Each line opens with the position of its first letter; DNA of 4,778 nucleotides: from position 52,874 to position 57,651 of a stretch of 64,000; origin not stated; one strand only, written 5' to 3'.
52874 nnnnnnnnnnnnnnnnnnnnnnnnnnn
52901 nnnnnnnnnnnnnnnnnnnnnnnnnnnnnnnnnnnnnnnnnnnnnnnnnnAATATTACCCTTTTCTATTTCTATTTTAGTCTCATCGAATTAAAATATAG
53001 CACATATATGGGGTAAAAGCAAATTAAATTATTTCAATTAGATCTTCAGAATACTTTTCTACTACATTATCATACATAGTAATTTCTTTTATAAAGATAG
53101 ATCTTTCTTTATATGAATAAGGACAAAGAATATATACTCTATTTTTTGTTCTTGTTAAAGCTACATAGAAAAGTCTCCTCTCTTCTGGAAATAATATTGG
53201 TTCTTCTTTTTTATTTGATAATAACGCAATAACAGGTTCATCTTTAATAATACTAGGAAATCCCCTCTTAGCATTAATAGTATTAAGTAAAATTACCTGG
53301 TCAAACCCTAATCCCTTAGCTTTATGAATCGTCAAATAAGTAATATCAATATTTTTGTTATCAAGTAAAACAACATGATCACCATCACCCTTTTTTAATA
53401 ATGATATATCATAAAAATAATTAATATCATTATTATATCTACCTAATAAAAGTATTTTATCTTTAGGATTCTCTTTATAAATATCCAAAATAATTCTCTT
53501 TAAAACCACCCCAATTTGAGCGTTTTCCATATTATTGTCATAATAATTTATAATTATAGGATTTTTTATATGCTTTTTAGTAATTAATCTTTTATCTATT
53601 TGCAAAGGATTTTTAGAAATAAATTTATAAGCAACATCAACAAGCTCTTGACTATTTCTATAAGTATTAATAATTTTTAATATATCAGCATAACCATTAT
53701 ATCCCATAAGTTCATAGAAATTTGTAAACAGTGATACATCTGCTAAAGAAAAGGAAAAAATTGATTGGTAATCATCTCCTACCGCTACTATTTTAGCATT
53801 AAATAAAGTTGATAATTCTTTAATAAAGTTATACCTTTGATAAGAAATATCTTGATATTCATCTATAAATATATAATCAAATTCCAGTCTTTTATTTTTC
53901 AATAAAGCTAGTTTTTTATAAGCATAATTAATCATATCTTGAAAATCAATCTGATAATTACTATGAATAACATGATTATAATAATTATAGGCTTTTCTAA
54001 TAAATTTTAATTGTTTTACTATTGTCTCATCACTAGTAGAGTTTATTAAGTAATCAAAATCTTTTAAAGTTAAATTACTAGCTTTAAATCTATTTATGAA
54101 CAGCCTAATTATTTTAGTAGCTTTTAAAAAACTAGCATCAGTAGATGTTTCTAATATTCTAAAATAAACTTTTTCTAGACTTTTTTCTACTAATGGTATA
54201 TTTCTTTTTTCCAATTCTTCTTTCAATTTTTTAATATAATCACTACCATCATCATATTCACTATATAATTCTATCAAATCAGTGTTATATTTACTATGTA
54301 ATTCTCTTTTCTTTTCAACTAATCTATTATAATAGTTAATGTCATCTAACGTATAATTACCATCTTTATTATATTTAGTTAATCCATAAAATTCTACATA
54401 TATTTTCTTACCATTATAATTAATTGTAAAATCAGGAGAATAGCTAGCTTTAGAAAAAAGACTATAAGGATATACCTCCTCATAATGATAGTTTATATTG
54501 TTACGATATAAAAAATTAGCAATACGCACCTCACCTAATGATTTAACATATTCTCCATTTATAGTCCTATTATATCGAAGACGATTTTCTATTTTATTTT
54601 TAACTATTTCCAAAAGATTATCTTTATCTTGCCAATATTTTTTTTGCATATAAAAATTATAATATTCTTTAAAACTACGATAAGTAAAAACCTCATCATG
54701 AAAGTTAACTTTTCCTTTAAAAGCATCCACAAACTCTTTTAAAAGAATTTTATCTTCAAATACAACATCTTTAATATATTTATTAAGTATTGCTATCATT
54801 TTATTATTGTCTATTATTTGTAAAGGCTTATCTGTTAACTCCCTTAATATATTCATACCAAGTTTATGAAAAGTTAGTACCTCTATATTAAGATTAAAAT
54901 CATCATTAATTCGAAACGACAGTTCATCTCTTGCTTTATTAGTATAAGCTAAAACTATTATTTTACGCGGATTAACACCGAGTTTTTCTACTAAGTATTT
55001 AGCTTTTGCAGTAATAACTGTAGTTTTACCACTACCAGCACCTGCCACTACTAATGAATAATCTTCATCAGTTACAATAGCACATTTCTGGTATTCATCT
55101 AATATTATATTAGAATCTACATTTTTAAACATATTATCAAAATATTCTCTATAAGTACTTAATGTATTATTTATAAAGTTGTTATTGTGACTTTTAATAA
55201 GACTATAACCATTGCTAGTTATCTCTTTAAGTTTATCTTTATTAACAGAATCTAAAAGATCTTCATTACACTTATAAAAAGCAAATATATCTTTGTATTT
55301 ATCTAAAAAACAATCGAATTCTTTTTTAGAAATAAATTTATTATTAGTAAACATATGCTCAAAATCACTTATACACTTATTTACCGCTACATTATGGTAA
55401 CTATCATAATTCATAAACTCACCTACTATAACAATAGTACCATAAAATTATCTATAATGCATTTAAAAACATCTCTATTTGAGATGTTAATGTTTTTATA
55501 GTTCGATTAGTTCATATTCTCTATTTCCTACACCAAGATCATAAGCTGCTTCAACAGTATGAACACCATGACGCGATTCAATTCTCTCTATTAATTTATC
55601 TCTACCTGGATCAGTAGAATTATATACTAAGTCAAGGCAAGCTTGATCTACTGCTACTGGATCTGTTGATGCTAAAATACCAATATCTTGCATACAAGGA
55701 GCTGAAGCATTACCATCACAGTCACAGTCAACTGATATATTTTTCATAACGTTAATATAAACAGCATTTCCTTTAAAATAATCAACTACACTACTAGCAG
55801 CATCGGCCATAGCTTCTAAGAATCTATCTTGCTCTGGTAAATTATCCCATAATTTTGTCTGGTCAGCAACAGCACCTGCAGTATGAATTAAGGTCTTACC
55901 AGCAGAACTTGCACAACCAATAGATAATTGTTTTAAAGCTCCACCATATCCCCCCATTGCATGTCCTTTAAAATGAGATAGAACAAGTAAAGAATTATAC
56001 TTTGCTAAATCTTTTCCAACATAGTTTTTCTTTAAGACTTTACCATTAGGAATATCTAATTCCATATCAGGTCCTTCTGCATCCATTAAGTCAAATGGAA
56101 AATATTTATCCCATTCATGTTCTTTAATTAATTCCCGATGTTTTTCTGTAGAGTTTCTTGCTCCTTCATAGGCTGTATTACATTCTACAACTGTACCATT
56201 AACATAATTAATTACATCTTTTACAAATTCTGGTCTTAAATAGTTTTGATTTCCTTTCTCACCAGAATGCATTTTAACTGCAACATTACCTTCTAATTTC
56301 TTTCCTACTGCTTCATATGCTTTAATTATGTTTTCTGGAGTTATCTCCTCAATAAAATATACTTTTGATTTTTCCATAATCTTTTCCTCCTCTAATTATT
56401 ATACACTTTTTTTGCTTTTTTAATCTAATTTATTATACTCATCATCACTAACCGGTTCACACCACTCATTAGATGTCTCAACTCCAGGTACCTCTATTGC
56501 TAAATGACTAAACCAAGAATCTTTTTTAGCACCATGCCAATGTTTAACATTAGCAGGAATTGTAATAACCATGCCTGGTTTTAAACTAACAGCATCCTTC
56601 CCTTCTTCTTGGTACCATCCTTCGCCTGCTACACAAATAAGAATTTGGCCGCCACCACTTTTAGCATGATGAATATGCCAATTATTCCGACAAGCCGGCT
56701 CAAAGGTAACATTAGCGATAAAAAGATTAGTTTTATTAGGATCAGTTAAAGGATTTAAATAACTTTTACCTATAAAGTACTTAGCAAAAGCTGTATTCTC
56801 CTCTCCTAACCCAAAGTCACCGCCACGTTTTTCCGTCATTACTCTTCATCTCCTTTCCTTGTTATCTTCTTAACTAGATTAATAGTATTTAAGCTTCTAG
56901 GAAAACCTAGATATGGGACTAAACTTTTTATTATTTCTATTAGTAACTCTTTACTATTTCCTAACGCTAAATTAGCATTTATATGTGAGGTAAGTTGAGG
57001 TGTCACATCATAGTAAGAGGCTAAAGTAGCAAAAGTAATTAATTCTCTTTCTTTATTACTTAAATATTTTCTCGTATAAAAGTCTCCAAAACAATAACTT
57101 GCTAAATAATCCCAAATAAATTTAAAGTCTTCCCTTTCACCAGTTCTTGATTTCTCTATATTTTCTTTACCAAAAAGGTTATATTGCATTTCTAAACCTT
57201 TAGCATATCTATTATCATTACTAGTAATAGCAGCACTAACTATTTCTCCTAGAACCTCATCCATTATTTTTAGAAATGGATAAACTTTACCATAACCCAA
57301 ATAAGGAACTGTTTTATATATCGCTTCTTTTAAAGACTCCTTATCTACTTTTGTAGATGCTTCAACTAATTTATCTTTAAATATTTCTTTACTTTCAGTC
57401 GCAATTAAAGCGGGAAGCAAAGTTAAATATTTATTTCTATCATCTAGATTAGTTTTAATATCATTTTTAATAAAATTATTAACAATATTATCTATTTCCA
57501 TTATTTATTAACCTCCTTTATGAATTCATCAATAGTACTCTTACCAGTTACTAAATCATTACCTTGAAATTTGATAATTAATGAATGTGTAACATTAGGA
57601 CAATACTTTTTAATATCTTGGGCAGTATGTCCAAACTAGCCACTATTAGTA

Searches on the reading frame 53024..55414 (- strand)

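Call 81: search_protein_families(library=pfam, proteins=[window:53024-55414:-])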
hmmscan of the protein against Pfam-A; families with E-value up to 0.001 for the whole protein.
window:53024-55414:- (796 aa): 8 families
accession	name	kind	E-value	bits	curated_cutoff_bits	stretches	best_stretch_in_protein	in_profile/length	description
PF00580.27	UvrD-helicase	-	7e-42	144.4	23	2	106-294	2-181/271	UvrD/REP helicase N-terminal domain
PF13245.12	AAA_19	-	3.2e-19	69.9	25.1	1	112-555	4-133/134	AAA domain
PF13361.12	UvrD_C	-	4.7e-16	59.6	25.6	1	689-762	285-345/350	UvrD-like helicase C-terminal domain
PF13604.12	AAA_30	-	2.5e-08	34.3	27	1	112-207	12-100/191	AAA domain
PF13538.12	UvrD_C_2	-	3.7e-08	33.5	27.4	0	744-762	33-51/52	UvrD-like helicase C-terminal domain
PF01443.25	Viral_helicase1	-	1.4e-06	28.8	21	0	122-202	3-66/228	Viral superfamily 1 RNA helicase core domain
PF21445.3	ADDB_N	-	2.2e-05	24.2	26.6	0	122-216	2-98/290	ADDB, N-terminal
PF13086.12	AAA_11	-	0.00014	22.2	27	1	114-402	14-186/257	AAA domain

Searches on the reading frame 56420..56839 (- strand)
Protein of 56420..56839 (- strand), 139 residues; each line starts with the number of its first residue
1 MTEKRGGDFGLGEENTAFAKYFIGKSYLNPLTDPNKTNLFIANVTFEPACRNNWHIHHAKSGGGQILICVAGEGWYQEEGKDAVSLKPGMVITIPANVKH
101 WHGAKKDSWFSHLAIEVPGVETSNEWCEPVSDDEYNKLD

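Call 91: search_protein_families(library=pfam, proteins=[window:56420-56839:-])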
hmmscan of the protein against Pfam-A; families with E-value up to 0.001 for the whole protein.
window:56420-56839:- (139 aa): 2 families
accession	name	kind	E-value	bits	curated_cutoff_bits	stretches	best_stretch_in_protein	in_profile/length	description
PF07883.17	Cupin_2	-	9.5e-08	32.1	27.2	1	44-107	3-61/70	Cupin domain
PF00190.28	Cupin_1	-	0.00075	19.5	22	1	28-108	20-108/151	Cupin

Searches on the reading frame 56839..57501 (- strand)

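Call 91: search_protein_families(library=pfam, proteins=[window:56839-57501:-])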
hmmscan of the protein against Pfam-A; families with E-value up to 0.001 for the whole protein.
window:56839-57501:- (220 aa): 1 family
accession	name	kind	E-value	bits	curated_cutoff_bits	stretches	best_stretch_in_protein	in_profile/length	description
PF02627.25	CMD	-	3.6e-11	43.3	23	1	132-211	6-83/84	Carboxymuconolactone decarboxylase family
